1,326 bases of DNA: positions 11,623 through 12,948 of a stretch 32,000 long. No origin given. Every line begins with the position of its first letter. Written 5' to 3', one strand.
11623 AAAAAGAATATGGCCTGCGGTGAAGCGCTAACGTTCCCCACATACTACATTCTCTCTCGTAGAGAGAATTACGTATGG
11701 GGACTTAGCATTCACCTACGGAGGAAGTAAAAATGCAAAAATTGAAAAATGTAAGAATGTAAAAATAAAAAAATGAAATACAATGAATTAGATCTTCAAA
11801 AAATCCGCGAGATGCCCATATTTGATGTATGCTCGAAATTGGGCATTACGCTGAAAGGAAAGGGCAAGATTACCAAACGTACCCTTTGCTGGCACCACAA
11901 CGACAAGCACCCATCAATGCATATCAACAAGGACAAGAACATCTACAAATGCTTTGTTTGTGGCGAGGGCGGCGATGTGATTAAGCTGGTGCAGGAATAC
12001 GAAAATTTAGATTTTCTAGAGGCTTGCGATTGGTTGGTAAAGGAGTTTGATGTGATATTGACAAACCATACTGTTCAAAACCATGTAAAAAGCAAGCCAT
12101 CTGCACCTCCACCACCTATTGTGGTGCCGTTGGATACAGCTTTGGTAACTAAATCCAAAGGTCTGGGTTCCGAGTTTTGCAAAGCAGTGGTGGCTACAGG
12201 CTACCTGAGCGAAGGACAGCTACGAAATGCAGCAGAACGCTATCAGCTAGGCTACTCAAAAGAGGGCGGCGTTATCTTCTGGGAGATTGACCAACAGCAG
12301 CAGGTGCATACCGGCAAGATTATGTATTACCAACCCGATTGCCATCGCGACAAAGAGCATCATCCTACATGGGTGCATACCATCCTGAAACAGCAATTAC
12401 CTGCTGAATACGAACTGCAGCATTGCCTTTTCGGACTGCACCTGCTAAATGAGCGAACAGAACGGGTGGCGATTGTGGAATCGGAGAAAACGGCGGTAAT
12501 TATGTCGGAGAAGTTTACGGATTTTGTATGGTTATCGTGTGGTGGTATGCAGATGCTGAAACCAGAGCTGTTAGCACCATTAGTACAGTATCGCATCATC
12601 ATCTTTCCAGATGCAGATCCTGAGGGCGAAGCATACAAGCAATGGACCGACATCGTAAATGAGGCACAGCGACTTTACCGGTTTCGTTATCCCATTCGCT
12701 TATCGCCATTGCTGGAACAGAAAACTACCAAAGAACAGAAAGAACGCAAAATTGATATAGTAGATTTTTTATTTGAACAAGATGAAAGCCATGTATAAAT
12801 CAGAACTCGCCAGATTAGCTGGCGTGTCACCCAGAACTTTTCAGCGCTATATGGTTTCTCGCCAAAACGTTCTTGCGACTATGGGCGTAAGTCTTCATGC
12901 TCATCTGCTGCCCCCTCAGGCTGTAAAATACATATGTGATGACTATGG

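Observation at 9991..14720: Integrase-less replication / HU / micro-protein / amidase cassette wedged inside a polysaccharide locus: candidate uncharacterised system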

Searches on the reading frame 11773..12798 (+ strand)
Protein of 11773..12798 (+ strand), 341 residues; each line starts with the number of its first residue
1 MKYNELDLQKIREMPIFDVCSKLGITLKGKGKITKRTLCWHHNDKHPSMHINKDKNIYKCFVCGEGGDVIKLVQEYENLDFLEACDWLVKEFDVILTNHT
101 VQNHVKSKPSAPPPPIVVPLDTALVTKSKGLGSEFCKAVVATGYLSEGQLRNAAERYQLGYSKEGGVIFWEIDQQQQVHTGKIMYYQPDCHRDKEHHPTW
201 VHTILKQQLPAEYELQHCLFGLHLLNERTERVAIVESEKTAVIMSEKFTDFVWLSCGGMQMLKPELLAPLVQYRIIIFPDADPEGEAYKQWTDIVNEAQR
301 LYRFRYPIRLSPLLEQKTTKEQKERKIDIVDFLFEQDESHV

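Call 3: search_protein_families(library=pfam, proteins=[window:11773-12798:+], max_evalue=0.01)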
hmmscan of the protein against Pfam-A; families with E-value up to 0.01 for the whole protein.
window:11773-12798:+ (341 aa): 2 families
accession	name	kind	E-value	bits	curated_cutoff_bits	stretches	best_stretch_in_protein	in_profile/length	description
PF19898.4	DUF6371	-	2e-44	151.5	27.7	1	146-280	12-149/150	Domain of unknown function (DUF6371)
PF01807.25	Zn_ribbon_DnaG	-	1.8e-18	66.6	24.9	1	13-96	12-93/98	CHC2 zinc finger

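Call 4: search_protein_families(library=ncbifam, proteins=[window:11773-12798:+], max_evalue=0.01)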
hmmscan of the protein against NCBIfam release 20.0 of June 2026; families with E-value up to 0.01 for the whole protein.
window:11773-12798:+ (341 aa): 2 families
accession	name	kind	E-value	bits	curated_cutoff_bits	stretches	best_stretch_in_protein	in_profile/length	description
TIGR01391.1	dnaG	equivalog_domain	7.3e-22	77.8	283.6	1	14-177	14-174/414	DNA primase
NF005477.0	PRK07078.1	subfamily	0.0034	15.6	1014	0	228-290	189-251/759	hypothetical protein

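Call 15: find_encoding_contigs(protein=window:11773-12798:+, flank=10000, max_places=8)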
Protein window:11773-12798:+ (341 aa): 8 contigs read that carry it; 5 places shown.
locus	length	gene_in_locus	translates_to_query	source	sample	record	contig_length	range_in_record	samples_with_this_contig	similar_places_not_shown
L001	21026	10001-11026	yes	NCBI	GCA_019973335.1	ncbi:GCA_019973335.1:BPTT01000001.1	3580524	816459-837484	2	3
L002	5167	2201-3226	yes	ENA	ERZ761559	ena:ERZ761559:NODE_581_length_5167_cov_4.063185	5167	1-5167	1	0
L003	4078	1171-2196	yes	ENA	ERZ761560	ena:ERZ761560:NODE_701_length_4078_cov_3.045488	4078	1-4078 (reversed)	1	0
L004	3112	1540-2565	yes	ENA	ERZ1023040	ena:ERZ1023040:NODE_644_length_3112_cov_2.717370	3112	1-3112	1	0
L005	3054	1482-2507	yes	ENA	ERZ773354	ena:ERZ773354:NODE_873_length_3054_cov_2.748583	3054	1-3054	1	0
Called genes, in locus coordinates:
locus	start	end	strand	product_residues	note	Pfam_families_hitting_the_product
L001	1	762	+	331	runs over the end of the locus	PF13439:Glyco_transf_4, PF00534:Glycos_transf_1, PF13692:Glyco_trans_1_4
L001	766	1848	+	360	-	PF14897:EpsG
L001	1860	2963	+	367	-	PF13692:Glyco_trans_1_4, PF00534:Glycos_transf_1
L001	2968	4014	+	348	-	PF01073:3Beta_HSD, PF01370:Epimerase, PF02719:Polysacc_synt_2, PF05368:NmrA (weak), PF07993:NAD_binding_4, PF16363:GDP_Man_Dehyd, PF13460:NAD_binding_10, PF08485:Polysacc_syn_2C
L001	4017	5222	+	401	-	PF01370:Epimerase, PF14667:Polysacc_synt_C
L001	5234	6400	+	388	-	PF02350:Epimerase_2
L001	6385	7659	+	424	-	PF13579:Glyco_trans_4_4 (weak), PF00534:Glycos_transf_1, PF13692:Glyco_trans_1_4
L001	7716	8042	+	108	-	PF19480:DUF6016, PF07883:Cupin_2 (weak)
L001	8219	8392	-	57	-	-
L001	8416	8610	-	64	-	-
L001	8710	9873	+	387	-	PF13481:AAA_25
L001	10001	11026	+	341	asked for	PF01807:Zn_ribbon_DnaG, PF19898:DUF6371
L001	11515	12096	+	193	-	PF18291:HU-HIG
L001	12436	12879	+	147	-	PF01510:Amidase_2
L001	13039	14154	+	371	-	PF00953:Glycos_transf_4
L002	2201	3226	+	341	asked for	PF01807:Zn_ribbon_DnaG, PF19898:DUF6371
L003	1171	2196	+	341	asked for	PF01807:Zn_ribbon_DnaG, PF19898:DUF6371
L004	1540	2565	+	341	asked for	PF01807:Zn_ribbon_DnaG, PF19898:DUF6371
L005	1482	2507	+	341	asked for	PF01807:Zn_ribbon_DnaG, PF19898:DUF6371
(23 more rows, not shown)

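Call 16: find_homologous_proteins(query=window:11773-12798:+, max_evalue=0.00001)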
Query window:11773-12798:+ (341 aa): 1777 proteins with E <= 0.00001 among 2988 candidates; the best 120 are listed.
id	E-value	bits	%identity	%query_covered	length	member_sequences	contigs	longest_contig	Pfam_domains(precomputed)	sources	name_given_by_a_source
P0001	1.1e-224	763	96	100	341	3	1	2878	PF01807.26,PF19898.5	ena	-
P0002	9.6e-224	760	95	100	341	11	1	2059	PF01807.26,PF19898.5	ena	-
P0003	1.1e-223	760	96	100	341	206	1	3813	PF01807.26,PF19898.5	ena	-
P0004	6.0e-216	734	91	100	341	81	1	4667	PF01807.26,PF19898.5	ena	-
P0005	6.4e-216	734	91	100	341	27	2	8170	PF01807.26,PF19898.5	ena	-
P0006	1.3e-215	733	90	100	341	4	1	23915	PF01807.26,PF19898.5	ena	-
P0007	1.2e-214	730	91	100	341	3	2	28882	PF01807.26,PF19898.5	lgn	-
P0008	2.1e-183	627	75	100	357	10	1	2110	PF01807.26,PF19898.5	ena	-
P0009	3.7e-154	531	65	98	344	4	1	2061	PF01807.26,PF19898.5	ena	-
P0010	4.1e-154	531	65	99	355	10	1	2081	PF01807.26,PF19898.5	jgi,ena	-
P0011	1.5e-152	526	65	99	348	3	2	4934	PF01807.26,PF19898.5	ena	-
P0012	9.9e-152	523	65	99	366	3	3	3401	PF01807.26,PF19898.5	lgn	-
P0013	1.2e-151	523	64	98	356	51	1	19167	PF01807.26,PF19898.5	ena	-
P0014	2.1e-151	522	64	99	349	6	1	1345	PF01807.26,PF19898.5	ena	-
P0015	4.5e-151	521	60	100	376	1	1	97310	PF01807.26,PF19898.5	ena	-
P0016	8.8e-151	520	61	100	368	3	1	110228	PF01807.26,PF19898.5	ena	-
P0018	2.2e-150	519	63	98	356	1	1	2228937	PF01807.26,PF19898.5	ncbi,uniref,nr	ncbi:DUF6371 domain-containing protein [Prevotella sp. E13-27]|uniref:DUF6371 domain-containing prot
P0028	5.3e-147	508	63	99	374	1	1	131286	PF01807.26,PF19898.5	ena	-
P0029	7.3e-147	507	58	98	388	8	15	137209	PF01807.26,PF19898.5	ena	-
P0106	1.6e-127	443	46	99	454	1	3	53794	PF01807.26,PF19898.5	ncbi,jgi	jgi:hypothetical protein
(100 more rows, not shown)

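Call 18: find_related_loci(query=A1, collection=genome_contigs, flank=10000)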
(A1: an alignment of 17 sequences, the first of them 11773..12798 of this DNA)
Query A1 (341 aa) in genome_contigs; peptide patterns used: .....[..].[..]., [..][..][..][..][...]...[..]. (x = any residue, [..] = any of these).
600 stretches matched a pattern (row limit reached: there are more); 582 encode a relative of the query (tblastn E <= 1e-3); the best 80 are kept; 80 distinct loci.
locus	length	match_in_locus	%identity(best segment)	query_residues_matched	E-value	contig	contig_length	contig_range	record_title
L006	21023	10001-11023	91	1-341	0e+0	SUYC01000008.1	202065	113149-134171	MAG: Xylanibacter ruminicola isolate SIG140 NODE_125_length_202065_cov_122.472335, whole genome shotgun sequence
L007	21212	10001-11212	54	1-335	5e-145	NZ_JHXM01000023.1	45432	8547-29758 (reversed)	Xylanibacter brevis ATCC 19188 T433DRAFT_scaffold00021.21_C, whole genome shotgun sequence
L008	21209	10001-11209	49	1-336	9e-131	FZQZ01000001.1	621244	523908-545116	Prevotellaceae bacterium MN60 genome assembly, contig: Ga0066892_101, whole genome shotgun sequence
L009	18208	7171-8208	53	1-339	3e-126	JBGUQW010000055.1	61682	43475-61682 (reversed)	MAG: Prevotella sp. isolate ruminal_MAG_130 ruminal_MAG_130_contig_0057, whole genome shotgun sequence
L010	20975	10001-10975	50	8-336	6e-100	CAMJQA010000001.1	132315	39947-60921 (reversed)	MAG: uncultured Prevotellaceae bacterium isolate SRR12081300_bin.22_metaWRAP_v1.3_MAG genome assembly, contig: ERZ122897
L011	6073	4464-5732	51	1-335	7e-89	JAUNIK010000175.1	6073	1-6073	MAG: Prevotellaceae bacterium isolate S28M_St_metabat_57 NODE_8645_length_6073_cov_6.189930, whole genome shotgun sequen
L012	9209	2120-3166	41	8-336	6e-84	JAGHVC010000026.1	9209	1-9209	MAG: Candidatus Minthosoma caballi isolate E5_9 c_000001424355, whole genome shotgun sequence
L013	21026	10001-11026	40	2-336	1e-80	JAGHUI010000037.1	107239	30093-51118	MAG: Candidatus Minthosoma equi isolate E4_MB2_18 c_000000765088, whole genome shotgun sequence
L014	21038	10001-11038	40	3-340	3e-77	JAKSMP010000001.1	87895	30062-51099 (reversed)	MAG: Bacteroidales bacterium isolate Horse_feces128 MAG128_1, whole genome shotgun sequence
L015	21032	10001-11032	50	1-335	1e-117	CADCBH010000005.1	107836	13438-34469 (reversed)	MAG: uncultured Bacteroidales bacterium isolate RUG14488 genome assembly, contig: RUG14488_asm_5, whole genome shotgun s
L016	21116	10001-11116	37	6-331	2e-75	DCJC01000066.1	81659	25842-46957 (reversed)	MAG TPA_asm: Prevotellaceae bacterium UBA1710 UBA1710_contig_1836, whole genome shotgun sequence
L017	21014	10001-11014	38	3-334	1e-73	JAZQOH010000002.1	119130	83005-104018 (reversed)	MAG: Prevotella sp. isolate T1900045243_TH20190013.MAGScoT_cleanbin_000031 SGB_5589_k141_2857670, whole genome shotgun s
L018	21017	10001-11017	40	8-334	6e-70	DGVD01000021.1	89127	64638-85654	MAG TPA_asm: Bacteroidales bacterium UBA4293 UBA4293_contig_5236, whole genome shotgun sequence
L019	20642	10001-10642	51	124-336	1e-69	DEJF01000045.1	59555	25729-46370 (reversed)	MAG TPA_asm: Prevotella sp. UBA2755 UBA2755_contig_694, whole genome shotgun sequence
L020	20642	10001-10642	49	124-336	1e-68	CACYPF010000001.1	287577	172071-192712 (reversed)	MAG: uncultured Prevotellaceae bacterium isolate RUG12152 genome assembly, contig: RUG12152_asm_1, whole genome shotgun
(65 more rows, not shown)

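Call 30: search_protein_families(library=pfam, alignment_id=A2, max_evalue=0.00001)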
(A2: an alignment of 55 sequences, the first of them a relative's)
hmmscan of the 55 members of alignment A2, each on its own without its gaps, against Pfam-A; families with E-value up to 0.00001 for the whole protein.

A. member 1, L006:12951-14063:+ (370 aa): 1 family
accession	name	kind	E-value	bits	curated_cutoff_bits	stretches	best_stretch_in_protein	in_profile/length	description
PF00953.26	Glycos_transf_4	-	3.3e-25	89.4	27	1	93-252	2-159/160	Glycosyl transferase family 4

B. families by the number of members that match (of 55 scanned): 68 families (the first 25 are shown)
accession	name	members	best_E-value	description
PF13304.12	AAA_21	5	5.3e-28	AAA domain, putative AbiEii toxin, Type IV TA system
PF00534.26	Glycos_transf_1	4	1.6e-39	Glycosyl transferases group 1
PF13692.12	Glyco_trans_1_4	4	3.8e-32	Glycosyl transferases group 1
PF13175.12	AAA_15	3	5.4e-25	AAA ATPase domain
PF13439.12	Glyco_transf_4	3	4.6e-18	Glycosyltransferase Family 4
PF03808.19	Glyco_tran_WecG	2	5.3e-54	Glycosyl transferase WecG/TagA/CpsF family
PF00005.33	ABC_tran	2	3.9e-39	ABC transporter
PF01757.29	Acyl_transf_3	2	2.7e-34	Acyltransferase domain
PF00953.26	Glycos_transf_4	2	3.6e-33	Glycosyl transferase family 4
PF13472.12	Lipase_GDSL_2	2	1.3e-26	GDSL-like Lipase/Acylhydrolase family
PF01035.26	DNA_binding_1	2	3.5e-25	6-O-methylguanine DNA methyltransferase, DNA binding domain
PF08867.16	FRG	2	4.8e-23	FRG domain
PF13579.12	Glyco_trans_4_4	2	6.9e-08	Glycosyl transferase 4-like domain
PF16314.11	DUF4954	1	5.7e-162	Domain of unknown function (DUF4954)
PF05649.18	Peptidase_M13_N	1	2.8e-115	Peptidase family M13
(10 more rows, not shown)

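Call 31: search_protein_families(library=pfam, alignment_id=A3, max_evalue=0.00001)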
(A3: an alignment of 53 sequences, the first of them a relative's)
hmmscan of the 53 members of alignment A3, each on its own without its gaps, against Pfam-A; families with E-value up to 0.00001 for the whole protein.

A. member 1, L006:1736-6373:- (1545 aa): 0 families

B. families by the number of members that match (of 53 scanned): 68 families (the first 25 are shown)
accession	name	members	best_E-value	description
PF13173.12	AAA_14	3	2e-35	AAA domain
PF09820.16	AAA-ATPase_like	2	8.5e-75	Predicted AAA-ATPase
PF02397.22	Bac_transf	2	1.2e-62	Bacterial sugar transferase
PF00534.26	Glycos_transf_1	2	5.5e-37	Glycosyl transferases group 1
PF08011.17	PDDEXK_9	2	7.5e-20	PD-(D/E)XK nuclease superfamily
PF13361.12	UvrD_C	2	9.7e-17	UvrD-like helicase C-terminal domain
PF01637.24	ATPase_2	2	1.8e-16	ATPase domain predominantly from Archaea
PF13245.12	AAA_19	2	1.4e-15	AAA domain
PF13439.12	Glyco_transf_4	2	2.8e-14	Glycosyltransferase Family 4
PF13538.12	UvrD_C_2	2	2.5e-11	UvrD-like helicase C-terminal domain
PF13715.12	CarbopepD_reg_2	2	8.1e-08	CarboxypepD_reg-like domain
PF13620.12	CarboxypepD_reg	2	4.3e-07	Carboxypeptidase regulatory-like domain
PF13191.12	AAA_16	2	1.1e-06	AAA ATPase domain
PF02719.21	Polysacc_synt_2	1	1.7e-111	Polysaccharide biosynthesis protein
PF01041.23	DegT_DnrJ_EryC1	1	6.3e-89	DegT/DnrJ/EryC1/StrS aminotransferase family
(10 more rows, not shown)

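Call 32: find_encoding_contigs(protein=P0029, flank=10000, max_places=6)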
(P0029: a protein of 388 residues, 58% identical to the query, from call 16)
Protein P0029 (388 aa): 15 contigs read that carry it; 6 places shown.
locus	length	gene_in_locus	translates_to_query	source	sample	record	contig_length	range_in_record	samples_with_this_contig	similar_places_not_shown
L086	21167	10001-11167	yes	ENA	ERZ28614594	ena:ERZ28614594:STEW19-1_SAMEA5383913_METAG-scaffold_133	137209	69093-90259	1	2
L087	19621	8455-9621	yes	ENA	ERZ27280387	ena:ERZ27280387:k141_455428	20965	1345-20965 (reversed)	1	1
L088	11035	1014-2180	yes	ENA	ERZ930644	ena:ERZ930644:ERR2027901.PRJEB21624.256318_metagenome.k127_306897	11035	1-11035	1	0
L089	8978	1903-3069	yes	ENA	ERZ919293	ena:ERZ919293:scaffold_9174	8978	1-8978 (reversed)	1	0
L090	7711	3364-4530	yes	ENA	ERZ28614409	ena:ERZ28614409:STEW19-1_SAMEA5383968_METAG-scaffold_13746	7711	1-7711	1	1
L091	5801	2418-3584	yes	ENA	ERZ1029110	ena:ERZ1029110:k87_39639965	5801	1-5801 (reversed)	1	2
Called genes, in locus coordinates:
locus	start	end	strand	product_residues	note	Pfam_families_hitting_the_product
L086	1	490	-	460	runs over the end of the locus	PF14281:PDDEXK_4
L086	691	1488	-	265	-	-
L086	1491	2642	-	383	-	PF02463:SMC_N (faint), PF13175:AAA_15, PF13476:AAA_23 (weak), PF13304:AAA_21, PF12476:DUF3696 (weak)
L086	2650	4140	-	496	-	PF03235:GmrSD_N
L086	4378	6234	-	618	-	PF02518:HATPase_c (weak), PF13589:HATPase_c_3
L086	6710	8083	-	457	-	PF01370:Epimerase (faint), PF02719:Polysacc_synt_2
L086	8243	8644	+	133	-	-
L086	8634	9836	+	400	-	PF13481:AAA_25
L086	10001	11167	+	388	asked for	PF01807:Zn_ribbon_DnaG, PF19898:DUF6371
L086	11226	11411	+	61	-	-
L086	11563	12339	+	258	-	PF18291:HU-HIG, PF13290:CHB_HEX_C_1, PF13287:Fn3_assoc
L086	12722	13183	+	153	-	PF01510:Amidase_2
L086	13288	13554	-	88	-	PF12844:HTH_19 (faint), PF01381:HTH_3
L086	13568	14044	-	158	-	-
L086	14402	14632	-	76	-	PF03457:HA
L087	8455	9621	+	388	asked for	PF01807:Zn_ribbon_DnaG, PF19898:DUF6371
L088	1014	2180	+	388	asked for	PF01807:Zn_ribbon_DnaG, PF19898:DUF6371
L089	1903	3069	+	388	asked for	PF01807:Zn_ribbon_DnaG, PF19898:DUF6371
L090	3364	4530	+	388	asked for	PF01807:Zn_ribbon_DnaG, PF19898:DUF6371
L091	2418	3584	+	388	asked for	PF01807:Zn_ribbon_DnaG, PF19898:DUF6371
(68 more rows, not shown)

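Call 33: find_encoding_contigs(protein=P0018, flank=10000, max_places=3)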
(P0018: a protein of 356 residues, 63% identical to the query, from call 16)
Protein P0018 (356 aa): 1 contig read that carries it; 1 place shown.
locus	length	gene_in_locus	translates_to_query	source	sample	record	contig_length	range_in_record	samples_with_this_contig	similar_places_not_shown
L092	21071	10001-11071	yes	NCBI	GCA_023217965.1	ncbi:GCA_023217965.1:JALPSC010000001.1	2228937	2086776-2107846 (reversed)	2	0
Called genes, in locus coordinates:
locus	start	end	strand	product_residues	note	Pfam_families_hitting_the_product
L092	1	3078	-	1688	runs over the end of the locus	PF00657:Lipase_GDSL (faint), PF13472:Lipase_GDSL_2 (weak), PF18998:Flg_new_2, PF13205:Big_5, PF01095:Pectinesterase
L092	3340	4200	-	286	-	PF02498:Bro-N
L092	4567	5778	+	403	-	PF05621:TniB (faint), PF13173:AAA_14, PF13635:DUF4143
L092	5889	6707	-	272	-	-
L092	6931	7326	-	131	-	PF19480:DUF6016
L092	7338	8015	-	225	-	PF02585:PIG-L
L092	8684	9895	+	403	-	PF13481:AAA_25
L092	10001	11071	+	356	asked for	PF01807:Zn_ribbon_DnaG, PF19898:DUF6371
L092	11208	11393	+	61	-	-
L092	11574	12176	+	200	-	PF18291:HU-HIG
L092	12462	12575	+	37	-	-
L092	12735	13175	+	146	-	PF01510:Amidase_2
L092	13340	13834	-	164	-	PF13274:SocA_Panacea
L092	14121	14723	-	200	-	-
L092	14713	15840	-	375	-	PF13304:AAA_21 (weak), PF13175:AAA_15 (weak)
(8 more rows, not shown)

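Call 34: search_protein_families(library=phrogs, proteins=[window:11773-12798:+], max_evalue=0.001)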
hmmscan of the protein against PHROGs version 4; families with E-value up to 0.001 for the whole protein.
window:11773-12798:+ (341 aa): 10 families
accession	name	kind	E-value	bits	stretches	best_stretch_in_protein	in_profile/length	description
phrog_47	-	DNA, RNA and nucleotide metabolism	3e-23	83.3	1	7-305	24-302/947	DNA primase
phrog_11992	-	unknown function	4.5e-19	70.4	1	35-106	28-97/177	-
phrog_6444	-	DNA, RNA and nucleotide metabolism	9.9e-19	68.5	1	15-167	18-166/577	DNA primase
phrog_360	-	DNA, RNA and nucleotide metabolism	5e-16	60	1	29-87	24-82/133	DNA primase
phrog_18097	-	DNA, RNA and nucleotide metabolism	4.2e-11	43.8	1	25-102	24-101/199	DNA primase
phrog_26824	-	unknown function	2.2e-10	40.3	1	37-93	28-88/868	-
phrog_510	-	DNA, RNA and nucleotide metabolism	1.3e-09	38.3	1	32-89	41-98/667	DNA primase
phrog_5311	-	DNA, RNA and nucleotide metabolism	3.2e-09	36.6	1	41-83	107-150/692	helicase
phrog_2304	-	DNA, RNA and nucleotide metabolism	3.9e-08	34.5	1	35-78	33-76/133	DNA primase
phrog_239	-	DNA, RNA and nucleotide metabolism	3.3e-05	24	0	12-78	17-78/801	DNA primase/helicase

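Call 35: search_protein_families(library=padloc, proteins=[window:11773-12798:+], max_evalue=0.01)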
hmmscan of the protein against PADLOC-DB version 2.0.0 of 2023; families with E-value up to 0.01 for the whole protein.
window:11773-12798:+ (341 aa): 2 families
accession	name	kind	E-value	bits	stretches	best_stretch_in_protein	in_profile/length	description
PDLC03800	RTasDnaG-like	-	6.2e-30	102.4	1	4-107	43-141/550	DRT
PDLC03767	RT_UG29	-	8.4e-26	87.7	1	12-105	11-106/2280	DRT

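Call 36: search_dna_similar(query=window:11773-12798:+, collection=plasmids, mode=protein, max_rows=15)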
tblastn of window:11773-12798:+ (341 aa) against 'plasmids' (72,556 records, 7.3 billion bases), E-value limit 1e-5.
Records with a match: 29; places in all: 29; records where one place covers at least 80% of the query: 0.
Best place of each record, by identity: <60% 29.
By first word of the organism name: Bacteroides 10; Phocaeicola 2; Clostridium 2; Butyricimonas 1; Mycoplasmopsis 1; Mesomycoplasma 1; Nonomuraea 1; Acetoanaerobium 1; Campylobacter 1; Geobacillus 1; and 8 more.
By predicted mobility (MOB-suite, as given by PLSDB): non-mobilizable 24; conjugative 4; mobilizable 1.
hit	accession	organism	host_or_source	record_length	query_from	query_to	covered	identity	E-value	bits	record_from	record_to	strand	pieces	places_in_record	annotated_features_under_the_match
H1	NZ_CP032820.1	Butyricimonas faecalis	Homo sapiens,stool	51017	125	293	50%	42.0%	4e-30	128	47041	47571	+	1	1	DUF6371 domain-containing protein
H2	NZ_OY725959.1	Bacteroides finegoldii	-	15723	150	291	42%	44.3%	1e-28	123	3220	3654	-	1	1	none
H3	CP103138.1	Bacteroides fragilis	Homo sapiens,cell culture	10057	150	291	42%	44.3%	3e-28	122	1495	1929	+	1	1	DUF6371 domain-containing protein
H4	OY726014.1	Phocaeicola massiliensis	-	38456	150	291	42%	44.3%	4e-28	122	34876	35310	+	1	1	none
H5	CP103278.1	Bacteroides fragilis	Homo sapiens,cell culture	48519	150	291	42%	44.3%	4e-28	122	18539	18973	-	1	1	DUF6371 domain-containing protein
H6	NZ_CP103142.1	Bacteroides faecis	Homo sapiens,cell culture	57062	150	291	42%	44.3%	4e-28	122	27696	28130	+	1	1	DUF6371 domain-containing protein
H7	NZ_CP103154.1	Bacteroides thetaiotaomicron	Homo sapiens,cell culture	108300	150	291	42%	44.3%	6e-28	121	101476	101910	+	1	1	none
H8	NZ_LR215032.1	Mycoplasmopsis gallopavonis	Bird (Turkey),Air sacs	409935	39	285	72%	22.5%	2e-7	60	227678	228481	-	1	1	dnaG: DNA primase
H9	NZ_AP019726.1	Bacteroides uniformis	Homo sapiens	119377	142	280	41%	39.0%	3e-20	99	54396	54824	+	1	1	DUF6371 domain-containing protein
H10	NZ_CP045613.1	Bacteroides xylanisolvens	Homo sapiens,Abscess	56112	145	280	40%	39.9%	3e-17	90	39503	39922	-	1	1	DUF6371 domain-containing protein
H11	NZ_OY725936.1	Bacteroides finegoldii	-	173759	155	280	37%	40.6%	3e-20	99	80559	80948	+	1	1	DUF6371 domain-containing protein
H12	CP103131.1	Bacteroides ovatus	Homo sapiens,cell culture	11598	203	291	26%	44.6%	7e-12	74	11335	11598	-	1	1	none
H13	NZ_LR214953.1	Mesomycoplasma neurolyticum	Mouse,brain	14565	39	166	38%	30.0%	2e-7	60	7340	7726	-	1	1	dnaG: DNA primase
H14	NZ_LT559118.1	Nonomuraea gerenzanensis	-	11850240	2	96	28%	33.3%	4e-6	56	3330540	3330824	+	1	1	none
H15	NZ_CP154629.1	Acetoanaerobium noterae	cell culture,Sludge of a digestion ...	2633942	39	94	16%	46.4%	4e-9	66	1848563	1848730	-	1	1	none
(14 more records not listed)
